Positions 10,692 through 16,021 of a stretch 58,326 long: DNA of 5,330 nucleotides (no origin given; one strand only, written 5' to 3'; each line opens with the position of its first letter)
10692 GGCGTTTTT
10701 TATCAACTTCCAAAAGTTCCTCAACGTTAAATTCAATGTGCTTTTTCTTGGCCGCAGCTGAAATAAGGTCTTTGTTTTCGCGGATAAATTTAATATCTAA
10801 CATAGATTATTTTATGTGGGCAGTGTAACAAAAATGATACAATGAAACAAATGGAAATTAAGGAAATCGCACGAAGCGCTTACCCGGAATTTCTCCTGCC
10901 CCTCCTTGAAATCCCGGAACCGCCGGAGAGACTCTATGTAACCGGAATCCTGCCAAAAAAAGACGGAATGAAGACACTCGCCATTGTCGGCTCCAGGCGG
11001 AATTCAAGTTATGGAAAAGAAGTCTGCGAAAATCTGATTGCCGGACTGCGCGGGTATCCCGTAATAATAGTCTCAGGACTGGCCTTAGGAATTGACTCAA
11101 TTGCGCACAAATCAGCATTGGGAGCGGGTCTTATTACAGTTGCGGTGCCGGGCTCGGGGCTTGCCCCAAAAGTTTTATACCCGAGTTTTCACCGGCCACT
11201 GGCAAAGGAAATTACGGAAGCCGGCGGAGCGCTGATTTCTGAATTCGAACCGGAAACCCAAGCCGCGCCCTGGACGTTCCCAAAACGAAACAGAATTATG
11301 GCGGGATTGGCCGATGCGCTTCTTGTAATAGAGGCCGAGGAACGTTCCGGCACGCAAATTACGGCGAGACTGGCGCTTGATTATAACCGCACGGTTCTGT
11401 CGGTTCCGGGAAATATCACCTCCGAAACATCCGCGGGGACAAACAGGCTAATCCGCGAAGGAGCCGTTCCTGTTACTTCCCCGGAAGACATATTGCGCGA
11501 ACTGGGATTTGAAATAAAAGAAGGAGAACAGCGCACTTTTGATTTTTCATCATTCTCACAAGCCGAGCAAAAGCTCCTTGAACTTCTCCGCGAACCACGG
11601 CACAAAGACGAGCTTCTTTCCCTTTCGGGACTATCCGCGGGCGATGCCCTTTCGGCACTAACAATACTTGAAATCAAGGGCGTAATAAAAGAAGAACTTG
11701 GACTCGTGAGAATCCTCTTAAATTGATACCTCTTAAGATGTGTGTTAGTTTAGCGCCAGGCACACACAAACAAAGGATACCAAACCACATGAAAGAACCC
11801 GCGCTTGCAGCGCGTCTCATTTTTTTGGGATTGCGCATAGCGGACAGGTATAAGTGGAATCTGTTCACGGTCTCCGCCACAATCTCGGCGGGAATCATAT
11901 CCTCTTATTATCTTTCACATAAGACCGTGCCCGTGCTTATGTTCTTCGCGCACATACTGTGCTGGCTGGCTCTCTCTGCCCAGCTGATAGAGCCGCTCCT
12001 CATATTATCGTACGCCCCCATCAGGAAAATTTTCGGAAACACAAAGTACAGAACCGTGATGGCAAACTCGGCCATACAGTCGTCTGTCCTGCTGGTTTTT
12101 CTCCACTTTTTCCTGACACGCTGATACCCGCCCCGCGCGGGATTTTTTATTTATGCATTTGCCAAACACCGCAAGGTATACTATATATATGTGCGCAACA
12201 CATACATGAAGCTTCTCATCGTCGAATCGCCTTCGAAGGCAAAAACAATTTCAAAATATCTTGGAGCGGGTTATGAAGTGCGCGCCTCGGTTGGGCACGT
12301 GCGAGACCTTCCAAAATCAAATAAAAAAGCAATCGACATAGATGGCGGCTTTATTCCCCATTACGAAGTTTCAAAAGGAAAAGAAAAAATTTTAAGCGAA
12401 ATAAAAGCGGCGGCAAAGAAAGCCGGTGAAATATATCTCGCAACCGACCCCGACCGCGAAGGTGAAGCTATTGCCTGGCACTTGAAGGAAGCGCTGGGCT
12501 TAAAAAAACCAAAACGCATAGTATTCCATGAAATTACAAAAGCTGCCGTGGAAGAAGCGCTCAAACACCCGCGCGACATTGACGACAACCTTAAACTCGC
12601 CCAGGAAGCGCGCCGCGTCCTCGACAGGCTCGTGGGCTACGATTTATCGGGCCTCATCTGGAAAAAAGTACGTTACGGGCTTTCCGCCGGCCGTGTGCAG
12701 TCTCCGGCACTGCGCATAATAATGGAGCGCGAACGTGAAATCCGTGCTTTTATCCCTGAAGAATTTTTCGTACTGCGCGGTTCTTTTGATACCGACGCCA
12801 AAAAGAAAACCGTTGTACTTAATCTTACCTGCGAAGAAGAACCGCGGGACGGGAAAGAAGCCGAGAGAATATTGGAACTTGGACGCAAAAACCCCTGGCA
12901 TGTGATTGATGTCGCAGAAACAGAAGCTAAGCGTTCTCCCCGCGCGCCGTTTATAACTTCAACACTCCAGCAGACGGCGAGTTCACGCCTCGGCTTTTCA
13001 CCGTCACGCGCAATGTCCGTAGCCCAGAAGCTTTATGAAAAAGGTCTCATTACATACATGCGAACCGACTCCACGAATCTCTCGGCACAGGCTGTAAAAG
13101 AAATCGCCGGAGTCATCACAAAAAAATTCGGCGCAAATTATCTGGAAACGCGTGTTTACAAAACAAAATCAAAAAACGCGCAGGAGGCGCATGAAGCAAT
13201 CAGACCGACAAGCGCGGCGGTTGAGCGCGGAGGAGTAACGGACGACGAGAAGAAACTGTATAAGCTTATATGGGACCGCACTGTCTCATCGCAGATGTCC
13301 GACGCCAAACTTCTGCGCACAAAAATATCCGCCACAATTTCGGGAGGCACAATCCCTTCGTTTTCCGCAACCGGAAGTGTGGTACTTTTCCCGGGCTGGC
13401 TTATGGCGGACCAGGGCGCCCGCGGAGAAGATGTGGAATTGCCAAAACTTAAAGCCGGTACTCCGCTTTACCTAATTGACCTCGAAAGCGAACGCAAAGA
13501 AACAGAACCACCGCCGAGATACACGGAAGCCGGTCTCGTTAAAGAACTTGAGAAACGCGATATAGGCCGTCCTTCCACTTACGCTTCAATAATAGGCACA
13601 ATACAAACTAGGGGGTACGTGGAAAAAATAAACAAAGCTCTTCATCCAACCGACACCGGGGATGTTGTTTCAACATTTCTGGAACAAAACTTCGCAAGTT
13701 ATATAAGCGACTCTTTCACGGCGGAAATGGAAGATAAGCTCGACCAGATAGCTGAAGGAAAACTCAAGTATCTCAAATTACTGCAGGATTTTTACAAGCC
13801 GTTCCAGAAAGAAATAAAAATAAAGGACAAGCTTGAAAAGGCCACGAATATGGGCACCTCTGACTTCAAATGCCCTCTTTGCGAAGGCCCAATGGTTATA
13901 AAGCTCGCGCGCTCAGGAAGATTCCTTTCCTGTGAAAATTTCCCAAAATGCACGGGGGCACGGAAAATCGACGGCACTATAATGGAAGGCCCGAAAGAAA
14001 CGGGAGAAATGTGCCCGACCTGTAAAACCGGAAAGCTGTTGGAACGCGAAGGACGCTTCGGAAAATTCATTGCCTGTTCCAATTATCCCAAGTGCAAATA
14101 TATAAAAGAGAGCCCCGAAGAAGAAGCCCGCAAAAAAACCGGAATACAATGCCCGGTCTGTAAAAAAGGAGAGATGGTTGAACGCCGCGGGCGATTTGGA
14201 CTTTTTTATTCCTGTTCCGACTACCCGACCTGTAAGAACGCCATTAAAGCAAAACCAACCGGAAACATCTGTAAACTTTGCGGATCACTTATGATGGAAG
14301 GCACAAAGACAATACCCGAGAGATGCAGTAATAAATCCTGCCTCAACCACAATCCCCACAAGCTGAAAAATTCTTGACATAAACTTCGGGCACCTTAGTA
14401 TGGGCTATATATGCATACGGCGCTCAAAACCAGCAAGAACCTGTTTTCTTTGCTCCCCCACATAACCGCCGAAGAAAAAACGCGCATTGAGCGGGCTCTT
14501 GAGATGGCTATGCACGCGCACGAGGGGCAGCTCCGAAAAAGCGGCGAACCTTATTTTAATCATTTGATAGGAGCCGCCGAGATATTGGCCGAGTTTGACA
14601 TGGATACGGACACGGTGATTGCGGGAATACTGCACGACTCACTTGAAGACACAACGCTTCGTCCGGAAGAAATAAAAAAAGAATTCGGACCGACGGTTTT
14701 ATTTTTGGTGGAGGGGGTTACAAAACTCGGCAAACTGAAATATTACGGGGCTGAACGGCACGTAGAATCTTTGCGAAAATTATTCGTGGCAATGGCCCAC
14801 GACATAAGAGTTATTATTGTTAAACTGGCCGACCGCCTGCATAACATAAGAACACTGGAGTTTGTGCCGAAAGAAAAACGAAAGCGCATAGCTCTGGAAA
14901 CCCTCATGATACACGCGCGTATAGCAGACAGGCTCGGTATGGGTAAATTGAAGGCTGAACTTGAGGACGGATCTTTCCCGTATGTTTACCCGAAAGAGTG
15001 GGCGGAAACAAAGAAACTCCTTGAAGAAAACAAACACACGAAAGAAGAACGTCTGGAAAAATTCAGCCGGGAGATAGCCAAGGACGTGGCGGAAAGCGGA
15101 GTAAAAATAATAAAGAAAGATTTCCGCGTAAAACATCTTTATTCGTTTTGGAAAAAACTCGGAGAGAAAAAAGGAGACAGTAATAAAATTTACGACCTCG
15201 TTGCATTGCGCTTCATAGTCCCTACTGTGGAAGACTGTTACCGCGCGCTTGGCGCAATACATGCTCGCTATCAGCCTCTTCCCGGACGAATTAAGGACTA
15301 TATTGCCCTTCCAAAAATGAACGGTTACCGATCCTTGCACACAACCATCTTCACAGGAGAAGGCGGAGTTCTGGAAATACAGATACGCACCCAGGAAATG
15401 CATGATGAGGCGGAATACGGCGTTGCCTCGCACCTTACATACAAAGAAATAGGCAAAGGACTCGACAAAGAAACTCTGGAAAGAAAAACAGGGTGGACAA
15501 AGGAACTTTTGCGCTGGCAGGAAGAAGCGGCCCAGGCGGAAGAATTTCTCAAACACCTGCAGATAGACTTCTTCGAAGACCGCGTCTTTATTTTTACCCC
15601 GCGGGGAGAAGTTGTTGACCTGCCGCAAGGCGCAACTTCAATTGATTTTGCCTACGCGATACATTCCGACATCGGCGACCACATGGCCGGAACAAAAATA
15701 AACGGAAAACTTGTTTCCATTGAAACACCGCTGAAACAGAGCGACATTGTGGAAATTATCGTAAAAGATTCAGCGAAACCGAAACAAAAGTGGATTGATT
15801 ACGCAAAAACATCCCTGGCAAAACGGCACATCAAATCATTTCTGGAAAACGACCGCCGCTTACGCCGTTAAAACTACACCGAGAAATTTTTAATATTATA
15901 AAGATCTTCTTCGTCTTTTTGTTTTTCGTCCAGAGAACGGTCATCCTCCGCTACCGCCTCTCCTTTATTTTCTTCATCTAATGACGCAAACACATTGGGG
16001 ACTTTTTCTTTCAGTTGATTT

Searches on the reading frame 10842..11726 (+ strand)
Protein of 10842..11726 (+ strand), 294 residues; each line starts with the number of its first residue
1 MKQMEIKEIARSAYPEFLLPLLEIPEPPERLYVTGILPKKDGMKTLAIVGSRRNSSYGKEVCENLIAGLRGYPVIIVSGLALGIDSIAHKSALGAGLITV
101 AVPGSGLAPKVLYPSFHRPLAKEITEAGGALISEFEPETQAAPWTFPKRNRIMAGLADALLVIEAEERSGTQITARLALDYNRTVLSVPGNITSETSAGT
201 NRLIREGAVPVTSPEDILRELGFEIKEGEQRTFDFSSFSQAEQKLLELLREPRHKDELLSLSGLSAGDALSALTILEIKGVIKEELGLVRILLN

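Call 52: search_protein_families(library=pfam, proteins=[window:10842-11726:+], max_evalue=0.00001)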
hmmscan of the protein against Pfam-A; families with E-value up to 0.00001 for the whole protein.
window:10842-11726:+ (294 aa): 2 families
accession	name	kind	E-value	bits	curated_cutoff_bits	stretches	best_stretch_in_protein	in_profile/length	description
PF02481.21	DNA_processg_A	-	1.6e-64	217.4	29.6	1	4-212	7-211/212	DNA recombination-mediator protein A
PF17782.7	DprA_WH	-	4.4e-07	30.3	22.9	1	240-283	12-56/61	DprA winged helix domain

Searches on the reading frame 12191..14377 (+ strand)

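Call 52: search_protein_families(library=pfam, proteins=[window:12191-14377:+], max_evalue=0.00001)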
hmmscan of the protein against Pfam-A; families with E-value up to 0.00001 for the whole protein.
window:12191-14377:+ (728 aa): 3 families
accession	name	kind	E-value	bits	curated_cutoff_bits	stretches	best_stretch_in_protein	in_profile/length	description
PF01131.25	Topoisom_bac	-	1.8e-122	409.8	35.1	1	130-531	2-410/411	DNA topoisomerase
PF01396.24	Zn_ribbon_Top1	-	2e-36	123.9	32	3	606-642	2-37/39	Topoisomerase DNA binding C4 zinc finger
PF01751.28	Toprim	-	7.1e-24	84.2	23.1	1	8-115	2-96/96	Toprim domain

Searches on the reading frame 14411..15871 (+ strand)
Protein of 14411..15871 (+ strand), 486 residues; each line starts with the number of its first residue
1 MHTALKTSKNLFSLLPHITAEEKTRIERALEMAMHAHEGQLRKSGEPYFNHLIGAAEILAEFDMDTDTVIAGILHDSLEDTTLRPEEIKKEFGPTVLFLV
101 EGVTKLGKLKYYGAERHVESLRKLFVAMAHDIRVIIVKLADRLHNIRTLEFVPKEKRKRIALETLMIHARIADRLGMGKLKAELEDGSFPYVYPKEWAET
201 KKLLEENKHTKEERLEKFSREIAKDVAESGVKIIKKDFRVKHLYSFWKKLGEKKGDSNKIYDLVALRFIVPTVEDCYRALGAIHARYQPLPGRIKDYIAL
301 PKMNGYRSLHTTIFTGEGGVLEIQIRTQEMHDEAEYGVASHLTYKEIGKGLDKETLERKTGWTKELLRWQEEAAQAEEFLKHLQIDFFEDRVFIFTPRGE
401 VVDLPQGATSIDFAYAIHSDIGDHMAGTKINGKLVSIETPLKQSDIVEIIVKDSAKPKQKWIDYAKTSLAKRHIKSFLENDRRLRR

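Call 52: search_protein_families(library=pfam, proteins=[window:14411-15871:+], max_evalue=0.00001)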
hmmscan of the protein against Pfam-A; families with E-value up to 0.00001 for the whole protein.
window:14411-15871:+ (486 aa): 4 families
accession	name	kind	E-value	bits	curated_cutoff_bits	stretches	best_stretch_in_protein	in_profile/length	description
PF13328.12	HD_4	-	1.1e-45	155.6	27.2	1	29-177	1-155/156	HD domain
PF04607.23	RelA_SpoT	-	6.6e-37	126.7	27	1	239-346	2-110/113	Region found in RelA / SpoT proteins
PF02824.27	TGS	-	1e-21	77.2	22.2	1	392-450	1-59/60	TGS domain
PF01966.28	HD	-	1.4e-09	38.7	22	1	48-145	1-115/116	HD domain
